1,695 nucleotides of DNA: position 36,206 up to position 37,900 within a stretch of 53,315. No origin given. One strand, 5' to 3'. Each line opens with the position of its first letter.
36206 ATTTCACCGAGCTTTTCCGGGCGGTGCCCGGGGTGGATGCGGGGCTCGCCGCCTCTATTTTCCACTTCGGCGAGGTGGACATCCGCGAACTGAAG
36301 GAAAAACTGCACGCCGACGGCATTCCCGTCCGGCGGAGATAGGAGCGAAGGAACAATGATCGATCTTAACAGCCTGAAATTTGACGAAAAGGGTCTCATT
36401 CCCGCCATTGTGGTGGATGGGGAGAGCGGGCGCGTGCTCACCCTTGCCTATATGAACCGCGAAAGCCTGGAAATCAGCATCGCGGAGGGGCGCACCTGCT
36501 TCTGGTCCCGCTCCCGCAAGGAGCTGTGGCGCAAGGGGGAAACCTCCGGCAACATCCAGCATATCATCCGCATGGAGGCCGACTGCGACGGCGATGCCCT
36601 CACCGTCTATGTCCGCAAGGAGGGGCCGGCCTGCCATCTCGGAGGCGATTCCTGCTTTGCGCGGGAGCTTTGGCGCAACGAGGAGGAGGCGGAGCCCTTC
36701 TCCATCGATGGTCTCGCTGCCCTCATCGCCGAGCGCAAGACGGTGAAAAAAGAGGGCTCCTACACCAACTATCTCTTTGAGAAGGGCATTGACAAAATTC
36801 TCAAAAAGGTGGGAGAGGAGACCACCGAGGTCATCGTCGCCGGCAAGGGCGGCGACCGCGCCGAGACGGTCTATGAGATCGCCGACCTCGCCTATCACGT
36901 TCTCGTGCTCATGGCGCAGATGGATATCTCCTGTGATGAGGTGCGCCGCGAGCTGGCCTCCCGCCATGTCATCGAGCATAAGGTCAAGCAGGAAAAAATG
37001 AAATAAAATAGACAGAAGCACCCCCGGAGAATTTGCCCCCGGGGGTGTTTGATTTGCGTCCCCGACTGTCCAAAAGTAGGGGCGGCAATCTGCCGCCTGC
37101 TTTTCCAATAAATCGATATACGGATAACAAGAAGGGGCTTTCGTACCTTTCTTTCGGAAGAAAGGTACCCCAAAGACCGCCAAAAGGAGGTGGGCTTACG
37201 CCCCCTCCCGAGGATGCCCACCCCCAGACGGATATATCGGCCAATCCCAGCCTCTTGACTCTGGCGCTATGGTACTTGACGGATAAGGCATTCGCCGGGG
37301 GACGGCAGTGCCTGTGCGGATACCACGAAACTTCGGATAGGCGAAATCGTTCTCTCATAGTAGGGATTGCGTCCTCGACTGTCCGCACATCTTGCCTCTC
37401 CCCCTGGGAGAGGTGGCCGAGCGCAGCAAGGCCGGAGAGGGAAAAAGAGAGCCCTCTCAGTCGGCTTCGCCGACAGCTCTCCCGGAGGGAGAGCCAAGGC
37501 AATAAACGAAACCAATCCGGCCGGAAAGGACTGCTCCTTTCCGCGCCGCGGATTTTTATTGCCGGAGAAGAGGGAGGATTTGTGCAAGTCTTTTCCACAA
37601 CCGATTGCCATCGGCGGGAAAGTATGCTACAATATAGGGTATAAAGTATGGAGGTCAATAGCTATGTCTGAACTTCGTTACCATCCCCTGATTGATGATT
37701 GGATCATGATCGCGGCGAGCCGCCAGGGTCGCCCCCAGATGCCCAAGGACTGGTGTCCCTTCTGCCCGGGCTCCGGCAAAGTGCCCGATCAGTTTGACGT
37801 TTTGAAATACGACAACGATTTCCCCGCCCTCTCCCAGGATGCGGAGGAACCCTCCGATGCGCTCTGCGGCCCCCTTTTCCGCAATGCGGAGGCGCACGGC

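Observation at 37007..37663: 650-bp non-coding block between hisIE and galT packed with hairpins, direct repeats and a recurring CGGATA hexamer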

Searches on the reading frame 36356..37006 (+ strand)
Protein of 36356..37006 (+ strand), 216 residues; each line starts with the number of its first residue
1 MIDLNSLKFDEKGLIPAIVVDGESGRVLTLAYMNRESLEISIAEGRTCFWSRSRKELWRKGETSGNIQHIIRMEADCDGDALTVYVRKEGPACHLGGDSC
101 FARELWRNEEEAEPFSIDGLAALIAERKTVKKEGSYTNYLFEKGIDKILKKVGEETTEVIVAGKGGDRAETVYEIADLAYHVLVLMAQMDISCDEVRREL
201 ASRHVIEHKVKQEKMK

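Call 9: find_encoding_contigs(protein=window:36356-37006:+, flank=3000, max_places=10)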
Protein window:36356-37006:+ (216 aa): 1 contig read that carries it; 1 place shown.
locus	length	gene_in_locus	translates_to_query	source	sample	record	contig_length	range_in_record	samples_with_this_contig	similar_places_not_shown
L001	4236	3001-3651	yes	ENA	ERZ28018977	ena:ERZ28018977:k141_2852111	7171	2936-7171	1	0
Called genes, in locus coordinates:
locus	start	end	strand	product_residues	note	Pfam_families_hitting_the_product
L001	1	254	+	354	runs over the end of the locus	PF00155:Aminotran_1_2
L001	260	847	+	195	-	PF00475:IGPD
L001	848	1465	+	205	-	PF00117:GATase, PF07685:GATase_3, PF07722:Peptidase_C26 (faint)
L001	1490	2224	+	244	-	PF00977:His_biosynth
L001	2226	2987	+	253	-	PF00977:His_biosynth, PF01207:Dus (faint)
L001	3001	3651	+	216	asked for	PF01502:PRA-CH, PF01503:PRA-PH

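Call 23: find_related_loci(query=window:36356-37003:+, collection=metagenome_contigs, flank=4000)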
Query window:36356-37003:+ (216 aa) in metagenome_contigs; peptide patterns used: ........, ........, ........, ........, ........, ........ (x = any residue, [..] = any of these).
600 stretches matched a pattern (row limit reached: there are more); 559 encode a relative of the query (tblastn E <= 1e-3); the best 80 are kept; 80 distinct loci.
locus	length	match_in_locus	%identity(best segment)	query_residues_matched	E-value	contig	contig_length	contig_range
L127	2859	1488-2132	73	1-215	8e-112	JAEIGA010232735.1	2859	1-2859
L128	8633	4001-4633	74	1-215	1e-105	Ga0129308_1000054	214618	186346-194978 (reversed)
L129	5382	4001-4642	73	1-215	9e-104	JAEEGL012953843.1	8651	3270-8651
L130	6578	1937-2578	70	1-215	4e-103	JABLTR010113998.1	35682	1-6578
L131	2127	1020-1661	70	1-215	2e-107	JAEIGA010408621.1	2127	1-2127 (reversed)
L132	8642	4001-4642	72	1-215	2e-102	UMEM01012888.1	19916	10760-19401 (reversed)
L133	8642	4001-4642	70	1-215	3e-102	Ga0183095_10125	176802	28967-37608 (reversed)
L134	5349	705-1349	70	1-215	4e-102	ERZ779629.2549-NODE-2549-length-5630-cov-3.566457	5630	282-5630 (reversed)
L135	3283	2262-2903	71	1-215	3e-104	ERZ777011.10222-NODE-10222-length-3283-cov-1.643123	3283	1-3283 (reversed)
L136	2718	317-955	71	1-215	2e-105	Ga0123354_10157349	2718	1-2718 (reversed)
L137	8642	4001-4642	69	1-215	1e-101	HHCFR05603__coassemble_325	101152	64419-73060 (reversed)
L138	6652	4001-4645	68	1-215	5e-102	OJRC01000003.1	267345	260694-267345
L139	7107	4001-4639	71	2-215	2e-101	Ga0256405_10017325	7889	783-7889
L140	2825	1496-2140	68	1-215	4e-104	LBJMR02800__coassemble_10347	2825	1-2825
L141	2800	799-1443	68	1-215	4e-104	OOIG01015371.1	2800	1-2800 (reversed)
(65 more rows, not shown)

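Call 25: find_homologous_proteins(query=window:36356-37003:+, max_evalue=1e-60)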
Query window:36356-37003:+ (216 aa): 8000 proteins with E <= 1e-60 among 8000 candidates; the best 120 are listed.
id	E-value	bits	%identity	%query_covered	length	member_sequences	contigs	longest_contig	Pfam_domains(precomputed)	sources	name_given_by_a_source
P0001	4.3e-145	498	-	-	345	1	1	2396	PF01502.24,PF01503.23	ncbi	-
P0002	1.3e-137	474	100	100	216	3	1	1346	PF01502.24,PF01503.23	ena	-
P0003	5.2e-128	443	90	100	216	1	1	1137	PF01502.24,PF01503.23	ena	-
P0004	8.5e-127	439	90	100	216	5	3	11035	PF01502.24,PF01503.23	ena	-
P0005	1.4e-126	438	90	100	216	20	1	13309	PF01502.24,PF01503.23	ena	-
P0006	7.4e-121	419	86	100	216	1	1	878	PF01502.24,PF01503.23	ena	-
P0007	3.8e-106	371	77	99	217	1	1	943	PF01502.24,PF01503.23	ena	-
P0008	6.7e-106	370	77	99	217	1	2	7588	PF01502.24,PF01503.23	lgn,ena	-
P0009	1.3e-105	369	76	99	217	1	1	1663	PF01502.24,PF01503.23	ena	-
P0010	1.5e-105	369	76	99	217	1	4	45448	PF01502.24,PF01503.23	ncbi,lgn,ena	-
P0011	1.5e-105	369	76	99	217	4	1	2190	PF01502.24,PF01503.23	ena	-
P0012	2.6e-105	369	76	99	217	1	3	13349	PF01502.24,PF01503.23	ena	-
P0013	3.3e-105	368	76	99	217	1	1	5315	PF01502.24,PF01503.23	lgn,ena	-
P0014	5.2e-105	368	76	99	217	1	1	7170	PF01502.24,PF01503.23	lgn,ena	-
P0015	6.9e-105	367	76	99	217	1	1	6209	PF01502.24,PF01503.23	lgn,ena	-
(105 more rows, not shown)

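Call 26: find_encoding_contigs(protein=P0005, flank=4000, max_places=4)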
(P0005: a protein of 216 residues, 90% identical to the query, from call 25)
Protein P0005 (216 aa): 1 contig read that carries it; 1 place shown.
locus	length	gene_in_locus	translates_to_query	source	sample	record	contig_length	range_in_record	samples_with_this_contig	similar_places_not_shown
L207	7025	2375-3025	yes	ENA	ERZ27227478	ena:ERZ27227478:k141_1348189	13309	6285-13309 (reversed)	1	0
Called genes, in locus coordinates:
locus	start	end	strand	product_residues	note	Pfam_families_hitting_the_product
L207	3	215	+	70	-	?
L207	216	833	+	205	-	PF00117:GATase, PF07685:GATase_3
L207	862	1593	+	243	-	PF00977:His_biosynth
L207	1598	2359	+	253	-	PF00977:His_biosynth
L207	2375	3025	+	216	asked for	PF01502:PRA-CH, PF01503:PRA-PH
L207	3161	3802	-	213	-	PF03496:ADPrib_exo_Tox (faint)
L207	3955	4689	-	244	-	PF13353:Fer4_12, PF04055:Radical_SAM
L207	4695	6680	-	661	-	PF02901:PFL-like, PF01228:Gly_radical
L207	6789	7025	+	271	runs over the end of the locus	PF02311:AraC_binding, PF00165:HTH_AraC, PF12833:HTH_18, PF00165:HTH_AraC (weak)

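Call 27: find_encoding_contigs(protein=P0004, flank=4000, max_places=4)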
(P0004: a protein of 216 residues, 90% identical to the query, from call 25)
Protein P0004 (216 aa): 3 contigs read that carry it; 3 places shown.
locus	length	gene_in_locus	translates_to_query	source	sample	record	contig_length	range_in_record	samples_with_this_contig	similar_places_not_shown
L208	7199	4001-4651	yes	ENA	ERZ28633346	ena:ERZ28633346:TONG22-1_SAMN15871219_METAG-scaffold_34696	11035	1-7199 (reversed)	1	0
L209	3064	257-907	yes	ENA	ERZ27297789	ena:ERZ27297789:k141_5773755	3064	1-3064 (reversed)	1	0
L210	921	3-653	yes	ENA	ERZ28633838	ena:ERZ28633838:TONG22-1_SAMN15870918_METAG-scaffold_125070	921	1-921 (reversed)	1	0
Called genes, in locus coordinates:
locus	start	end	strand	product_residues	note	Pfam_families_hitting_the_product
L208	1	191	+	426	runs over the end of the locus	PF00815:Histidinol_dh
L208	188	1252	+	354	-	PF00155:Aminotran_1_2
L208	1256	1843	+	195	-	PF00475:IGPD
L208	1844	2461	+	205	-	PF00117:GATase, PF07685:GATase_3, PF07722:Peptidase_C26 (faint)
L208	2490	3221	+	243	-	PF00977:His_biosynth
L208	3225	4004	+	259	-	PF00977:His_biosynth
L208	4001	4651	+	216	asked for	PF01502:PRA-CH, PF01503:PRA-PH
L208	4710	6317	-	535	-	PF04542:Sigma70_r2, PF08281:Sigma70_r4_2, PF04545:Sigma70_r4 (faint)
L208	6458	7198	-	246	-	?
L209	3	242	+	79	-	?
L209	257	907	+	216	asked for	PF01502:PRA-CH, PF01503:PRA-PH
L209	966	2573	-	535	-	PF04542:Sigma70_r2, PF08281:Sigma70_r4_2, PF04545:Sigma70_r4 (faint)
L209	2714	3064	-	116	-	?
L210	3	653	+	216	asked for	PF01502:PRA-CH, PF01503:PRA-PH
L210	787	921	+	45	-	?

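Call 28: find_encoding_contigs(protein=P0001, flank=4000, max_places=4)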
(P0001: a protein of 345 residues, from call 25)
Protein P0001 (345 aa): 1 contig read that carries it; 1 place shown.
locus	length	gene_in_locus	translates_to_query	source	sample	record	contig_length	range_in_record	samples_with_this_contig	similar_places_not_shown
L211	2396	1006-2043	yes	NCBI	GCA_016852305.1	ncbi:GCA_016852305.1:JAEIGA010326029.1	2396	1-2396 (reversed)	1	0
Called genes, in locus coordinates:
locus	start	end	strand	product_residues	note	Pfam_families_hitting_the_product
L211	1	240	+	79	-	?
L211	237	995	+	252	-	PF00977:His_biosynth, PF03060:NMO (faint)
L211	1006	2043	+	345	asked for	PF01502:PRA-CH, PF01503:PRA-PH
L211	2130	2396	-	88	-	?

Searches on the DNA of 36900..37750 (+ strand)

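Call 6: search_rna_families(source=window, start=36900, end=37750, threshold=evalue, max_evalue=10, show_alignments=3)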
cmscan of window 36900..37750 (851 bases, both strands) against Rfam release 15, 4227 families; matches with E-value up to 10: 7.
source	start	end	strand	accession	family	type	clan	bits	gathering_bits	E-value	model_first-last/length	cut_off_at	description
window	36969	37054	+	RF00514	His_leader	Cis-reg; leader;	-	20.3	49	0.9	1-126/126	no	Histidine operon leader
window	37000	37104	-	RF02420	Bp1_162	Gene; sRNA;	-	16.5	50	7.9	1-100/100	no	Burkholderia sRNA Bp1_Cand612_SIPHT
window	37016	37050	-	RF00514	His_leader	Cis-reg; leader;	-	15.8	49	7.5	88-122/126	no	Histidine operon leader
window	37371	37416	-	RF01762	whalefall-1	Gene; sRNA;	-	15.6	37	0.46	1-56/56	no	Whalefall-1 RNA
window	37386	37504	-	RF01923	mir-711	Gene; miRNA;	-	14.3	68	9.7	1-69/69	no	mir-711 microRNA precursor family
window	37387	37423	-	RF00517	serC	Cis-reg; leader;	-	12.6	35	6.2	1-52/52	no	serC leader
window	37182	37225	-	RF00010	RNaseP_bact_a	Gene; ribozyme;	CL00002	8.9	100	2.4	1-367/367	no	Bacterial RNase P class A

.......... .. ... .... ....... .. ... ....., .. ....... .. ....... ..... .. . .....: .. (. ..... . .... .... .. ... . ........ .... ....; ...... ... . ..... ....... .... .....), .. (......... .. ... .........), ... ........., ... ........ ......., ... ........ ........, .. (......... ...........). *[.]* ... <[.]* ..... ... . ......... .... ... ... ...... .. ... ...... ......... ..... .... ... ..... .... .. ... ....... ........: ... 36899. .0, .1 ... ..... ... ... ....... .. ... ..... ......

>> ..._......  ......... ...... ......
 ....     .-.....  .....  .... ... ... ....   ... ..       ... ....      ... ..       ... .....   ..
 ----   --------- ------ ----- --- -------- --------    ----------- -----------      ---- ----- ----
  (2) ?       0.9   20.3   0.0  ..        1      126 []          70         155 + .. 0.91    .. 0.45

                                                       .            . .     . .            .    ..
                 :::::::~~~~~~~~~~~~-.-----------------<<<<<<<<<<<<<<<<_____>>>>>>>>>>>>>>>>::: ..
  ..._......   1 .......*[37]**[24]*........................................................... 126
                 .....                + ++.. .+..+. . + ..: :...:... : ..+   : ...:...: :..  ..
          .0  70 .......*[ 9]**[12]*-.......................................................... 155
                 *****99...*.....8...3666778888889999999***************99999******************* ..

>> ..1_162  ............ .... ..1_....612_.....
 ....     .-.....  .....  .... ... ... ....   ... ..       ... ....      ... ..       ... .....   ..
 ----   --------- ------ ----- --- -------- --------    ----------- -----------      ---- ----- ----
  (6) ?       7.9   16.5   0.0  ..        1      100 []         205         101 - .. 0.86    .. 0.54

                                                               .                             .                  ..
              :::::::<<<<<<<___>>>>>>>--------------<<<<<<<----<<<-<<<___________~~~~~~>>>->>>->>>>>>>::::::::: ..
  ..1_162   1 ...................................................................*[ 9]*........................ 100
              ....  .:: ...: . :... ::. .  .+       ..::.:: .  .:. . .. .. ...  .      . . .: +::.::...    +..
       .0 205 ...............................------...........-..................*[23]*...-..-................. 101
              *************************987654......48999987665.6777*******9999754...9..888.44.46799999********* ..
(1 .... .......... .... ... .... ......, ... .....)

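Call 49: search_dna_similar(query=window:37054-37392:+, collection=plasmids, mode=distant, max_evalue=0.01)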
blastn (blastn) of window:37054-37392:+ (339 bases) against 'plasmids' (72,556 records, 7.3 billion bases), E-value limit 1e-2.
No match.

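Call 50: search_dna_similar(query=window:37054-37392:+, collection=phages, mode=distant, max_evalue=0.01)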
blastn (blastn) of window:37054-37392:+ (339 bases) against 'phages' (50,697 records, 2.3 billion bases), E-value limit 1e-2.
No match.

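Call 83: search_rna_families(sources=[L212, L213, L214, L215], threshold=evalue, max_evalue=5)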
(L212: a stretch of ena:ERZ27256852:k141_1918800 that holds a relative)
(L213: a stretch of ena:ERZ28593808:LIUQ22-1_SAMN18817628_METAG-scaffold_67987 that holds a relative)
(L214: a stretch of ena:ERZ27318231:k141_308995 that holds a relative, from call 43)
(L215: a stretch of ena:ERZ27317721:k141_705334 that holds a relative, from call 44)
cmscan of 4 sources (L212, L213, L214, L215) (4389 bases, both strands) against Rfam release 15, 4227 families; matches with E-value up to 5: 25.
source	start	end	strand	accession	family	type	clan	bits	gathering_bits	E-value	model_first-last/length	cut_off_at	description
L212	181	312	-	RF01772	rnk_pseudo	Cis-reg; leader;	-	32.1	55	0.011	1-108/108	no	Pseudomonas rnk leader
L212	757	825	-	RF00942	mir-1224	Gene; miRNA;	-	26.4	105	0.13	1-86/86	no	mir-1224 microRNA precursor family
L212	761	823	+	RF03778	mir-483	Gene; miRNA;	-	25.7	60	0.15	1-75/75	no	mir-483 microRNA precursor family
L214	54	181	-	RF04119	MIR1858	Gene; miRNA;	-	24.9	137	0.45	1-197/197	no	MIR1858 microRNA precursor family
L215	892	966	-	RF01816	RsaA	Gene; sRNA;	-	23.8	50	0.76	49-134/134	5'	RNA Staph. aureus A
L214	83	151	+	RF00942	mir-1224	Gene; miRNA;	-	23.2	105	0.77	1-86/86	no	mir-1224 microRNA precursor family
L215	888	946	-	RF02399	NsiR1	Gene; sRNA;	-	23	39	0.24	1-60/60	no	Nitrogen stress-induced RNA 1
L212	115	217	+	RF01772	rnk_pseudo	Cis-reg; leader;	-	22.2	55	1.6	1-108/108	no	Pseudomonas rnk leader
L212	755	828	+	RF04164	MIR1507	Gene; miRNA;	-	20.7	73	0.36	1-107/107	no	MIR1507 microRNA precursor family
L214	94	141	+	RF04288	mir-9201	Gene; miRNA;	CL00147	20.6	95.5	0.87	1-81/81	no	mir-9201 microRNA precursor family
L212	303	419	+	RF00601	SCARNA20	Gene; snRNA; snoRNA; scaRNA;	-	20.5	44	0.77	1-130/130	no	Small Cajal body specific RNA 20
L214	59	175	-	RF03792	MIR6462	Gene; miRNA;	-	20.2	96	4.6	1-119/119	no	MIR6462 microRNA precursor family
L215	888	966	-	RF00021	Spot_42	Gene; sRNA;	-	19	80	2.9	10-115/115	5'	Spot 42 RNA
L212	751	829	+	RF00873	mir-550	Gene; miRNA;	-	18.7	81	3.3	1-85/85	no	mir-550 microRNA precursor family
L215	751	807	-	RF01276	sR53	Gene; snRNA; snoRNA; CD-box;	-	18.7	49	0.44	1-60/60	no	Small nucleolar RNA sR53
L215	731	818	-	RF00516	ylbH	Cis-reg; leader;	-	17.7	50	1.8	1-122/122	no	ylbH leader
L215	275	361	+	RF04164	MIR1507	Gene; miRNA;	-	17.3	73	3.7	1-107/107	no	MIR1507 microRNA precursor family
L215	10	158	+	RF02354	BjrC80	Gene; sRNA;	-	17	80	4.7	1-162/162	no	Bradyrhizobiaceae sRNA BjrC80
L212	724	811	+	RF00516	ylbH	Cis-reg; leader;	-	16.8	50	3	1-122/122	no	ylbH leader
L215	896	935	+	RF02401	ClpQY_promoter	Cis-reg;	-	16.8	42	2.7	1-37/57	no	ClpQY promoter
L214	909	997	-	RF00516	ylbH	Cis-reg; leader;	-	16.3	50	4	1-122/122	no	ylbH leader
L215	161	274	-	RF00166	PrrB_RsmZ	Gene; sRNA;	CL00106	16.3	44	1.5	1-133/133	no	PrrB/RsmZ RNA family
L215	631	720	-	RF00065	snoR9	Gene; snRNA; snoRNA; CD-box;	CL00132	16.3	90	1.7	1-128/128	no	Small nucleolar RNA snoR9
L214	929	988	-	RF01276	sR53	Gene; snRNA; snoRNA; CD-box;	-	14.8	49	4.6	1-60/60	no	Small nucleolar RNA sR53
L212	312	519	+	RF00166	PrrB_RsmZ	Gene; sRNA;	CL00106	14.7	44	4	1-133/133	no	PrrB/RsmZ RNA family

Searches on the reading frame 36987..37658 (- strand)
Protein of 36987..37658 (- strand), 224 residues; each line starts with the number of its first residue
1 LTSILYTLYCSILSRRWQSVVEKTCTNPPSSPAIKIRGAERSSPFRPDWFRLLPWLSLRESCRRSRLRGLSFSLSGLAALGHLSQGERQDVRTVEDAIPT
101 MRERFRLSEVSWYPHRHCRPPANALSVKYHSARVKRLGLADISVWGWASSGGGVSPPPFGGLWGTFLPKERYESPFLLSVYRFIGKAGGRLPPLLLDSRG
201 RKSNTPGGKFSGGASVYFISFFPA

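Call 31: search_protein_families(library=pfam, proteins=[window:36987-37658:-], max_evalue=0.1)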
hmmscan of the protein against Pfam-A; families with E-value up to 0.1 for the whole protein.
window:36987-37658:- (224 aa): 0 families

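Call 41: search_protein_representatives(protein=window:36987-37658:-)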
Query: 224 residues. Proteins with E-value up to 0.001 (for the whole library): 10; up to 1e-10: 3; up to 1e-30: 1. The best 10 are listed.
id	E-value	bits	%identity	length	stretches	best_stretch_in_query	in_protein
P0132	1.4e-63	231.0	71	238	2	82-203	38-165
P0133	1.9e-20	89.8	47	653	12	48-78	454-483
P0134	8.9e-11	58.2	67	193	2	50-89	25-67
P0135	2.1e-08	50.4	71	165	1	146-203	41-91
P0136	2.9e-08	49.9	67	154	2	54-91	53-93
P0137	1.1e-07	48.0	74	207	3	71-92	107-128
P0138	1.2e-07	47.9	40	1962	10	177-208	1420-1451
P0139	7.9e-07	45.3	72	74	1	64-102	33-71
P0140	4.1e-06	42.9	68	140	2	49-94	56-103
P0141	1.7e-05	40.9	77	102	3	73-91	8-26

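Call 43: find_encoding_contigs(protein=P0132, flank=4000, max_places=5)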
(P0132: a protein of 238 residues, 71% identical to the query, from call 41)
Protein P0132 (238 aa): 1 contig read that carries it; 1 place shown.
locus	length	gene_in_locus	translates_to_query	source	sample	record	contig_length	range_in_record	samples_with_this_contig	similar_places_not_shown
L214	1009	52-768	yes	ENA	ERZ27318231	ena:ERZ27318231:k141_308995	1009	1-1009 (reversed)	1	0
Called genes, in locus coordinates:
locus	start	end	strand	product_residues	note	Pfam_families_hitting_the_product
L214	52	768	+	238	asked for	-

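Call 44: find_encoding_contigs(protein=P0135, flank=4000, max_places=5)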
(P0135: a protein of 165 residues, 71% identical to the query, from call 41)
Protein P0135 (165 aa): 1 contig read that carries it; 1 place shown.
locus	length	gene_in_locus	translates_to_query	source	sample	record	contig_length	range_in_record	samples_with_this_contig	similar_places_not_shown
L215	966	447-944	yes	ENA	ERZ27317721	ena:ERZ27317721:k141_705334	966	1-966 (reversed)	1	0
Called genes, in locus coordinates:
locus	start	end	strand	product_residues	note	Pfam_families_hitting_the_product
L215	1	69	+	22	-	?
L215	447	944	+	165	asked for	-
